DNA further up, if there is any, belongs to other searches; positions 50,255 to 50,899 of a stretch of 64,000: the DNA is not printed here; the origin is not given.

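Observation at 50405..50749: Mini sliding-clamp domain ending in a clamp-binding-like peptide: possible replisome inhibitor or mimic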

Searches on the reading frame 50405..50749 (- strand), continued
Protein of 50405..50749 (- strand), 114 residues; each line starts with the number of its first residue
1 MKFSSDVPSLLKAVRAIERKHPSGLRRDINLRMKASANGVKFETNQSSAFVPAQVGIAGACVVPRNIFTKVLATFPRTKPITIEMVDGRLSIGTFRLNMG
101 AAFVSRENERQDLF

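Call 45: fold_search(model_id=the predicted structure, library=viral)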
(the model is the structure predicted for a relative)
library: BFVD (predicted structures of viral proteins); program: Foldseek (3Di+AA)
matches with E <= 10: 688; with E <= 0.001: 20
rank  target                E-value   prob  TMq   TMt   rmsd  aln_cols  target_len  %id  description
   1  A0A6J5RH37            4.0e-06  1.00  0.74  0.25   6.4       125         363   26  DnaN DNA polymerase sliding clamp subunit (PCNA homolog) [uncultured Caudovirales phage]
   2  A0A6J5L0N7            7.5e-06  1.00  0.72  0.67   3.6       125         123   12  DNA polymerase III, beta chain, N-terminal [uncultured Caudovirales phage]
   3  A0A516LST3            5.6e-05  1.00  0.68  0.32   4.9       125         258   16  (no name in the UniProt tables at hand)
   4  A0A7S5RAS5            9.9e-05  1.00  0.62  0.22   3.8       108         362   16  (no name in the UniProt tables at hand)
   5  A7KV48                1.2e-04  1.00  0.71  0.25   5.6       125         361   17  (no name in the UniProt tables at hand)
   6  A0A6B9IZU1            1.5e-04  1.00  0.64  0.23   3.1        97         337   16  (no name in the UniProt tables at hand)
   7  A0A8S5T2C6            1.6e-04  1.00  0.66  0.24   2.9       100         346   11  Beta sliding clamp [Myoviridae sp. ctqfO1]
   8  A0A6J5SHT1            1.6e-04  1.00  0.69  0.24   6.3       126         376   15  DnaN DNA polymerase sliding clamp subunit (PCNA homolog) [uncultured Caudovirales phage]
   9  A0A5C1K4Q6            2.0e-04  1.00  0.68  0.24   6.7       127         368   12  (no name in the UniProt tables at hand)
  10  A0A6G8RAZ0            2.0e-04  1.00  0.46  0.38   8.0       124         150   18  DNA polymerase beta subunit [Salmonella phage rivia]
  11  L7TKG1                4.6e-04  1.00  0.65  0.29   5.4       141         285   11  Uncharacterized protein [Haloarcula vallismortis tailed virus 1]
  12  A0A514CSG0            4.9e-04  1.00  0.68  0.24   4.0       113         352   12  DNA polymerase III beta subunit, sliding clamp [Achromobacter phage Motura]
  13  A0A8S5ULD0            5.8e-04  1.00  0.66  0.42   7.1       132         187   14  Beta sliding clamp [Siphoviridae sp. ctOH142]
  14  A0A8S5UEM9            5.8e-04  1.00  0.62  0.22   5.8       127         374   18  DNA polymerase III subunit beta clamp, transferase.0A [Siphoviridae sp. ctX5W26]
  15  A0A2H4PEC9            6.2e-04  1.00  0.71  0.23   3.6       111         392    9  (no name in the UniProt tables at hand)
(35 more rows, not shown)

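Call 49: find_encoding_contigs(protein=P0053, flank=8000, max_places=2)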
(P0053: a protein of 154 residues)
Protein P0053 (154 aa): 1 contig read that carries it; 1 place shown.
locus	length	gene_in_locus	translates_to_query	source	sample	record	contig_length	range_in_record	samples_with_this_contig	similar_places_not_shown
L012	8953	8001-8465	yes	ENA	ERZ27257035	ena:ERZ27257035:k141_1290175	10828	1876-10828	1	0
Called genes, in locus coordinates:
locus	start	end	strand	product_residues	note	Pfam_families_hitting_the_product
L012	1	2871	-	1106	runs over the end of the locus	PF07494:Reg_prop (faint), PF00512:HisKA, PF02518:HATPase_c, PF00072:Response_reg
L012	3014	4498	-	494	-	PF13620:CarboxypepD_reg (faint), PF07494:Reg_prop (faint)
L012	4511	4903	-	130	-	PF13385:Laminin_G_3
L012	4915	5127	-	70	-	PF07927:HicA_toxin (weak)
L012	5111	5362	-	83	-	PF21748:UPF0150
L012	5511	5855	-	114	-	PF01909:NTP_transf_2, PF18765:Polbeta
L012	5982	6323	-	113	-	-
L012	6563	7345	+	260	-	PF01186:Lysyl_oxidase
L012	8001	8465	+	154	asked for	-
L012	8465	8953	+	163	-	?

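Call 50: find_encoding_contigs(protein=P0058, flank=8000, max_places=3)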
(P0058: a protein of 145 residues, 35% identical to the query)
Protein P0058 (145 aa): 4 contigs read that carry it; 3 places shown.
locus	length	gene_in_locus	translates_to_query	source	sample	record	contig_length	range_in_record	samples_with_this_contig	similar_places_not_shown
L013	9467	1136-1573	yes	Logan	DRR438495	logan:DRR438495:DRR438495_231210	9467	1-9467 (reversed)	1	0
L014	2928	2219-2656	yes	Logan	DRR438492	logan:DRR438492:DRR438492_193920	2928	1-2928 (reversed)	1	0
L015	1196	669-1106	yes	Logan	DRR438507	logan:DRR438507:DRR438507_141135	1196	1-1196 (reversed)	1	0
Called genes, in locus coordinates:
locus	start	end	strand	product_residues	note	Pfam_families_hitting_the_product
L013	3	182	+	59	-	?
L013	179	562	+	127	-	PF16918:PknG_TPR (faint)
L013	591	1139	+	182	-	-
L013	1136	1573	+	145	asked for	-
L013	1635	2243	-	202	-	-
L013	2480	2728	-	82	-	-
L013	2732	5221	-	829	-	PF13362:Toprim_3, PF13148:DUF3987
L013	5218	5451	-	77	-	PF12728:HTH_17 (weak)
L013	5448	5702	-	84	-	-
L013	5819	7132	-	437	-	-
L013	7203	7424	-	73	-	PF12728:HTH_17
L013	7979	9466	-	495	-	?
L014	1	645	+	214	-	?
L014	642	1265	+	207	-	-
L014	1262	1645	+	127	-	PF16918:PknG_TPR (faint)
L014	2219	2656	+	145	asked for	-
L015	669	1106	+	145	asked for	-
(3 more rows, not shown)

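Call 59: find_encoding_contigs(protein=P0008, flank=8000, max_places=3)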
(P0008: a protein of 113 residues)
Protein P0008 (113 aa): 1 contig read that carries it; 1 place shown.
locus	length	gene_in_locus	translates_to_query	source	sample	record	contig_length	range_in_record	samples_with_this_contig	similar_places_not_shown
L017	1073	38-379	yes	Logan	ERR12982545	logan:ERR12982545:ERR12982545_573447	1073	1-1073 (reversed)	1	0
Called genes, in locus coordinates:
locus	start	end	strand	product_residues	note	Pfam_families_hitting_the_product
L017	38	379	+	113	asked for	-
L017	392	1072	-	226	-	?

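Call 60: find_encoding_contigs(protein=P0001, flank=10000, max_places=3)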
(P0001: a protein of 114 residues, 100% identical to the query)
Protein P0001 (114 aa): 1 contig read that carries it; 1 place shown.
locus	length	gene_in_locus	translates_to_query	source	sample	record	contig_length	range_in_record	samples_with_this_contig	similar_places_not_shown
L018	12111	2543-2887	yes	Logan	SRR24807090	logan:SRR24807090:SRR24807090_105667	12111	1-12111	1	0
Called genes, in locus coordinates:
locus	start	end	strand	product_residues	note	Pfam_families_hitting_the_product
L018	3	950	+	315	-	?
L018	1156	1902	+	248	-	-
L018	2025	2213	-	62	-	-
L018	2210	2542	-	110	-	-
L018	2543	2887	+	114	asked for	-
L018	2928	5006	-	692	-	PF00580:UvrD-helicase, PF13245:AAA_19, PF01443:Viral_helicase1 (faint), PF09848:SLFN-g3_helicase (faint), PF13361:UvrD_C, PF13538:UvrD_C_2 (faint)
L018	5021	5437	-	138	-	-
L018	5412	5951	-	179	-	-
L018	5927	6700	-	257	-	-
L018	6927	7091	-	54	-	-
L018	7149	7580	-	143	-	PF04343:DUF488, PF22751:DUF488-N3a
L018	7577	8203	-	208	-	PF04343:DUF488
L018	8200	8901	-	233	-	PF22557:DuOB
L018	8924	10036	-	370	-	-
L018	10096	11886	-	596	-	PF03235:GmrSD_N, PF07510:GmrSD_C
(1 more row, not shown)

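Call 78: find_encoding_contigs(protein=P0005, flank=8000, max_places=3)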
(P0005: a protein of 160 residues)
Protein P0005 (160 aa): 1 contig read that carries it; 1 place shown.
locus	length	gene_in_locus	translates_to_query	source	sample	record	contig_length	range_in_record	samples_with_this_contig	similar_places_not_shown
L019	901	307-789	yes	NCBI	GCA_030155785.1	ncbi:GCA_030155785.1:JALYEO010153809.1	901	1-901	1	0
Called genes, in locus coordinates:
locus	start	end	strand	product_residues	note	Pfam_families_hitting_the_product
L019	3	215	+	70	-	?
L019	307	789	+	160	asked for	-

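Call 79: find_encoding_contigs(protein=P0032, flank=8000, max_places=3)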
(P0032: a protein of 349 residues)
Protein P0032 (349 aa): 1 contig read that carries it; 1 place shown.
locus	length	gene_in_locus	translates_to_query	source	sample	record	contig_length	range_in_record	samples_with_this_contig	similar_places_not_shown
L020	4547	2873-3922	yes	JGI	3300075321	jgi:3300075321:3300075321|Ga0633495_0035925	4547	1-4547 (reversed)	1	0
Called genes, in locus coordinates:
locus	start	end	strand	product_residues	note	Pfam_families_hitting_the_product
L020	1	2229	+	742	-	?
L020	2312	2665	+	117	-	-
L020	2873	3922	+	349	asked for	-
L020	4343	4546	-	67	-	?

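Call 81: search_protein_families(library=pfam, proteins=[L020:1-2229:+, L020:2312-2665:+, L012:8465-8953:+, L013:591-1139:+, L013:179-562:+, L003:8678-9217:+, L011:6453-6785:+, L011:9175-10812:+, L017:392-1072:-, L008:8466-9131:+], max_evalue=0.01)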
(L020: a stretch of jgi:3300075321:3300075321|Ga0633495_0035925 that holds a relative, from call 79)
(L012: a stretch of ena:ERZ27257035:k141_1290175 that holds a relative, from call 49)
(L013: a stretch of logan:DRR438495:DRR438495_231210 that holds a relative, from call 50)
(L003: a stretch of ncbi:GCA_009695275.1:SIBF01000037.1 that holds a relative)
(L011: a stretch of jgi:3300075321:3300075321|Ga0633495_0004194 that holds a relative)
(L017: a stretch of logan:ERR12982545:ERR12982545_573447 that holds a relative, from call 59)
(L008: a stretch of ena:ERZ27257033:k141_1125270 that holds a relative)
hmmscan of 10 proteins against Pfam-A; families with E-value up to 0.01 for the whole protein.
L020:1-2229:+ (742 aa): 5 families
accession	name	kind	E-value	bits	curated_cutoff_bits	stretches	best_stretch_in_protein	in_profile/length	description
PF07669.17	Eco57I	-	4.4e-40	138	25.3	1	234-443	1-171/171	Eco57I restriction-modification methylase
PF12950.13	TaqI_C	-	4.7e-22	78.9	26.5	1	557-682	2-118/118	TaqI-like C-terminal specificity domain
PF02384.22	N6_Mtase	-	9.1e-13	48.6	20.4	1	344-460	118-235/311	N-6 DNA Methylase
PF20473.4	MmeI_Mtase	-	3.4e-05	23.6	27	1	177-258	13-87/259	MmeI, DNA-methyltransferase domain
PF01170.24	UPF0020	-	5.7e-05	23.3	22.3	0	185-266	30-109/197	RMKL-like, methyltransferase domain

L020:2312-2665:+ (117 aa): 0 families

L012:8465-8953:+ (163 aa): 1 family
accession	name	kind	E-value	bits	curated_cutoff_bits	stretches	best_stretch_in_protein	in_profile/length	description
PF12161.14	HsdM_N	-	1.3e-09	39.2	24.5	1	7-142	6-135/135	HsdM N-terminal domain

L013:591-1139:+ (182 aa): 0 families

L013:179-562:+ (127 aa): 6 families
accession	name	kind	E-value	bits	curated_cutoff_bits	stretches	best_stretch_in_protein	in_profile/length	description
PF16918.11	PknG_TPR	-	3.5e-06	26.5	27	1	37-102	88-153/340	Protein kinase G tetratricopeptide repeat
PF13428.12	TPR_14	-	0.00026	21.8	23.5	0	44-86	2-44/44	Tetratricopeptide repeat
PF14559.12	TPR_19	-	0.00027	21.6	25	1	21-85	3-65/68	Tetratricopeptide repeat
PF13371.12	TPR_9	-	0.0031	17.9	35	0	51-112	3-64/73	Tetratricopeptide repeat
PF13181.12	TPR_8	-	0.0047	17.4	25.7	0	79-107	3-31/34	Tetratricopeptide repeat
PF13432.12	TPR_16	-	0.0051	17.7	32.7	1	49-103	3-57/65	Tetratricopeptide repeat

L003:8678-9217:+ (179 aa): 0 families

L011:6453-6785:+ (110 aa): 0 families

L011:9175-10812:+ (545 aa): 0 families

L017:392-1072:- (226 aa): 3 families
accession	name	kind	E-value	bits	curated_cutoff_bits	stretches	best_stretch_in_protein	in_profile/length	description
PF21248.3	SoFic-like_C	-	4.6e-18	65.7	27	1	129-197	6-75/76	Protein adenylyltransferase SoFic-like, C-terminal domain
PF02661.23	Fic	-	2.6e-13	51.1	24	1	3-59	40-93/93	Fic/DOC family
PF24033.1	DUF7342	-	0.007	16.8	31.6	0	158-203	23-68/150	Family of unknown function (DUF7342)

L008:8466-9131:+ (221 aa): 1 family
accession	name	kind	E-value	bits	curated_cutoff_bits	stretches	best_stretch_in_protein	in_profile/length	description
PF12161.14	HsdM_N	-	9.2e-09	36.5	24.5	1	7-104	6-100/135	HsdM N-terminal domain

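Call 84: search_protein_families(library=pfam, proteins=[P0055, P0020, P0054, P0018, P0023, P0033, P0038, P0042, P0017, P0016], max_evalue=1)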
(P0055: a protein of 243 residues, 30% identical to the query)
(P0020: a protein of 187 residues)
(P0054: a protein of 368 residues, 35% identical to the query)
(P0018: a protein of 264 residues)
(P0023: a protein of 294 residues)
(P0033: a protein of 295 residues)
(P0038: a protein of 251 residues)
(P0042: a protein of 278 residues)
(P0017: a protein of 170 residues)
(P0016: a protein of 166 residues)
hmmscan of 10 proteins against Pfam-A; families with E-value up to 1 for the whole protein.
P0055 (243 aa): 2 families
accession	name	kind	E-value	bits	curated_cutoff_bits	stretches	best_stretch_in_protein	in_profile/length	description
PF21814.2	DUF6883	-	1.5e-35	122.2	27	1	132-240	1-109/110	Domain of unknown function (DUF6883)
PF00712.24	DNA_pol3_beta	-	0.025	15.2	24.4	1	1-105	1-109/120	DNA polymerase III beta subunit, N-terminal domain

P0020 (187 aa): 2 families
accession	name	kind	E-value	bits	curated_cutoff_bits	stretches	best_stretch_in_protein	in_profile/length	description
PF21814.2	DUF6883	-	3.4e-13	50.3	27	1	133-181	1-49/110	Domain of unknown function (DUF6883)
PF00712.24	DNA_pol3_beta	-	0.00043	20.9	24.4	1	1-93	1-99/120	DNA polymerase III beta subunit, N-terminal domain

P0054 (368 aa): 0 families

P0018 (264 aa): 1 family
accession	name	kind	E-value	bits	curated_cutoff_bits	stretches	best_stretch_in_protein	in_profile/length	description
PF00712.24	DNA_pol3_beta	-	0.023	15.3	24.4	1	1-91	1-97/120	DNA polymerase III beta subunit, N-terminal domain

P0023 (294 aa): 0 families

P0033 (295 aa): 1 family
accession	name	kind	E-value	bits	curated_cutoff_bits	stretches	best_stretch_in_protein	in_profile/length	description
PF21223.3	TPPII_Ig-like-1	-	0.14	12.9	27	0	63-103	60-100/117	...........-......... II, first Ig-like domain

P0038 (251 aa): 0 families

P0042 (278 aa): 15 families
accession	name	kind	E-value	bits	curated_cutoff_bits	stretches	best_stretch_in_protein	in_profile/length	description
PF09788.14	Tmemb_55A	-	0.00046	19.9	30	2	162-219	121-177/248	Transmembrane protein 55A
PF21344.3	Zn_ribbon_LysW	-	0.0022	18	27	1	141-166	2-28/46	Alpha-aminoadipate carrier protein LysW-like, globular domain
PF01155.25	HypA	-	0.017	15.6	28.9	1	184-223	64-99/112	Hydrogenase/urease nickel incorporation, metallochaperone, hypA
PF15777.11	Anti-TRAP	-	0.024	15.1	32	1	140-166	11-37/59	Tryptophan RNA-binding attenuator protein inhibitory protein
PF13248.11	Zn_ribbon_3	-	0.063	13.2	27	1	160-169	3-12/26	zinc-ribbon domain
PF14537.11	Cytochrom_c3_2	-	0.1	13.5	25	1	139-201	6-68/79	Cytochrome c3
PF02591.20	Zn_ribbon_9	-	0.11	13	29.1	0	157-167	21-31/33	C4-type zinc ribbon domain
PF10276.14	zf-CHCC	-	0.12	12.9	27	0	211-219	28-36/37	Zinc-finger domain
PF03966.22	Trm112p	-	0.15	12.4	22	1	162-201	10-36/40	Trm112p-like protein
PF07191.17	Zn_ribbon_6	-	0.2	12.1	25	0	141-169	2-26/67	Double zinc ribbon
PF21039.3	CEP104_ZnF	-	0.22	12.1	27.4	1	159-207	57-107/112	Centrosomal protein CEP104, ZnF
PF24460.1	DUF7575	-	0.27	11.1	28.5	1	158-167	2-11/28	Domain of unknown function (DUF7575)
PF05605.18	zf-Di19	-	0.35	11.6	27.5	0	212-220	4-12/54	Drought induced 19 protein (Di19), zinc-binding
PF25403.1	zf-C2H2_ZFAND2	-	0.35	11.4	27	0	141-152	4-15/40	ZFAND2A/B-like C2H2 zinc finger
PF25412.1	zf-C2H2_ZNF592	-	0.37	11.1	27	0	191-208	7-24/45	ZNF592-like C2H2 zinc finger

P0017 (170 aa): 0 families

P0016 (166 aa): 2 families
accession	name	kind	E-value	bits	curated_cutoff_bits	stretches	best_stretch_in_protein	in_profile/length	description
PF01844.29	HNH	-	0.047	14.3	21.4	1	143-158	28-43/47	HNH endonuclease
PF00906.25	Hepatitis_core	-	0.23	11.4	22.6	1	39-122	182-267/273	Hepatitis core antigen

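Call 91: predict_structure(alignment_id=A7)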
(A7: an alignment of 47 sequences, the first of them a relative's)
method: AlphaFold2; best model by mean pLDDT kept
length: 349 residues; sequences in the alignment: 47
mean_pLDDT: 81.5   pTM: 0.51
mean pLDDT of the five models: 81.5, 80.6, 80.4, 80.4, 80.4
residues with pLDDT >= 90: 174; 70-90: 72; 50-70: 73; < 50: 30
segments of 3 or more residues with pLDDT < 50: 132-148, 294-299
pLDDT, mean of each block of 10 residues (from residue 1): 98 97 97 96 96 97 97 95 97 94 91 65 58 41 46 67 58 59 57 85 95 96 95 92 93 90 91 86 64 50 59 85 89 97 75
secondary structure, 60 per line:
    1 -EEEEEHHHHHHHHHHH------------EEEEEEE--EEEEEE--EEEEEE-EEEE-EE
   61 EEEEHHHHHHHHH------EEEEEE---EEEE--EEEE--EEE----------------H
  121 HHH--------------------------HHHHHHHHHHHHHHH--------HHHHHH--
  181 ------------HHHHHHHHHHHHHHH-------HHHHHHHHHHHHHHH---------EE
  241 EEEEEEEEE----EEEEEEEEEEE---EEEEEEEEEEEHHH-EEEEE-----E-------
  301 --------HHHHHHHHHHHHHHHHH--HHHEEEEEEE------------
elements in order: E2-6 H7-17 E30-36 E39-44 E47-52 E54-57 E59-64 H65-73 E80-85 E89-92 E95-98 E101-103 H120-123 H150-164 H173-178 H193-207 H215-229 E239-249 E254-264 E268-278 E283-287 H309-325 E331-337

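Call 93: fold_search(model_id=the predicted structure, library=pdb)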
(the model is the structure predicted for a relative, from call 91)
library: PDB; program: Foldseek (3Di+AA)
matches with E <= 10: 609; with E <= 0.001: 118
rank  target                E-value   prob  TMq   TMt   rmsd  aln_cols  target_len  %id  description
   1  6dlk_A                1.7e-06  1.00  0.24  0.22  19.9       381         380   12  Crystal structure of DNA polymerase III subunit beta from Rickettsia rickettsii (released 2018-10-03)
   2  4mjq_B                2.0e-06  1.00  0.25  0.24  22.0       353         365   13  E. coli sliding clamp in complex with Bromfenac (released 2013-09-18)
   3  3q4j_C                3.4e-06  1.00  0.24  0.23  21.9       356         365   14  Structure of a small peptide ligand bound to E.coli DNA sliding clamp (released 2011-12-28)
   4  6izo_A                3.4e-06  1.00  0.24  0.23  20.0       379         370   11  Crystal structure of DNA polymerase sliding clamp from Caulobacter crescentus (released 2019-11-27)
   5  7azk_D                4.4e-06  1.00  0.24  0.23  21.5       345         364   13  DNA polymerase sliding clamp from Escherichia coli with peptide 35 bound (released 2021-12-01)
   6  5wce_B                4.9e-06  1.00  0.24  0.23  20.5       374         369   12  Caulobacter crescentus pol III beta (released 2017-07-26)
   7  6jir_A                5.2e-06  1.00  0.23  0.22  20.3       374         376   11  Crystal structure of C. crescentus beta sliding clamp with PEG bound to putative beta-motif tethering region (released 2019-11-27)
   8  6amq_B                5.5e-06  1.00  0.25  0.24  22.5       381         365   11  Crystal structure of the DNA polymerase III subunit beta from Enterobacter cloacae (released 2017-11-01)
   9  8ciz_A                7.1e-06  1.00  0.24  0.23  21.7       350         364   12  DNA-polymerase sliding clamp (DnaN) from Escherichia coli in complex with Mycoplanecin A. (released 2023-11-29)
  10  3q4j_B                7.9e-06  1.00  0.24  0.23  22.0       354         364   13  Structure of a small peptide ligand bound to E.coli DNA sliding clamp (released 2011-12-28)
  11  2xur_A                8.4e-06  1.00  0.25  0.24  21.6       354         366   13  The G157C mutation in the Escherichia coli sliding clamp specifically affects initiation of replication (released 2011-02-16)
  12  3pwe_A                8.4e-06  1.00  0.24  0.23  20.4       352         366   13  Crystal structure of the E. coli beta clamp mutant R103C, I305C, C260S, C333S at 2.2A resolution (released 2011-10-19)
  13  6amq_C                9.8e-06  1.00  0.24  0.24  22.5       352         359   11  Crystal structure of the DNA polymerase III subunit beta from Enterobacter cloacae (released 2017-11-01)
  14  6amq_D                1.0e-05  1.00  0.25  0.24  22.5       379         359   10  Crystal structure of the DNA polymerase III subunit beta from Enterobacter cloacae (released 2017-11-01)
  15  4n99_A                1.1e-05  1.00  0.24  0.24  22.6       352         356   12  E. coli sliding clamp in complex with 6-chloro-2,3,4,9-tetrahydro-1H-carbazole-7-carboxylic acid (released 2013-11-06)
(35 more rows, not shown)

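Call 98: search_dna_similar(query=window:50408-50749:-, collection=plasmids, mode=protein, max_evalue=0.1)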
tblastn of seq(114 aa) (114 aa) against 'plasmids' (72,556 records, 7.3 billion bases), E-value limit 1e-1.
No match.

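Call 99: search_dna_similar(query=window:50408-50749:-, collection=phages, mode=protein, max_evalue=0.1)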
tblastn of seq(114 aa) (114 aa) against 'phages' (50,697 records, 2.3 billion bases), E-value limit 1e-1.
No match.
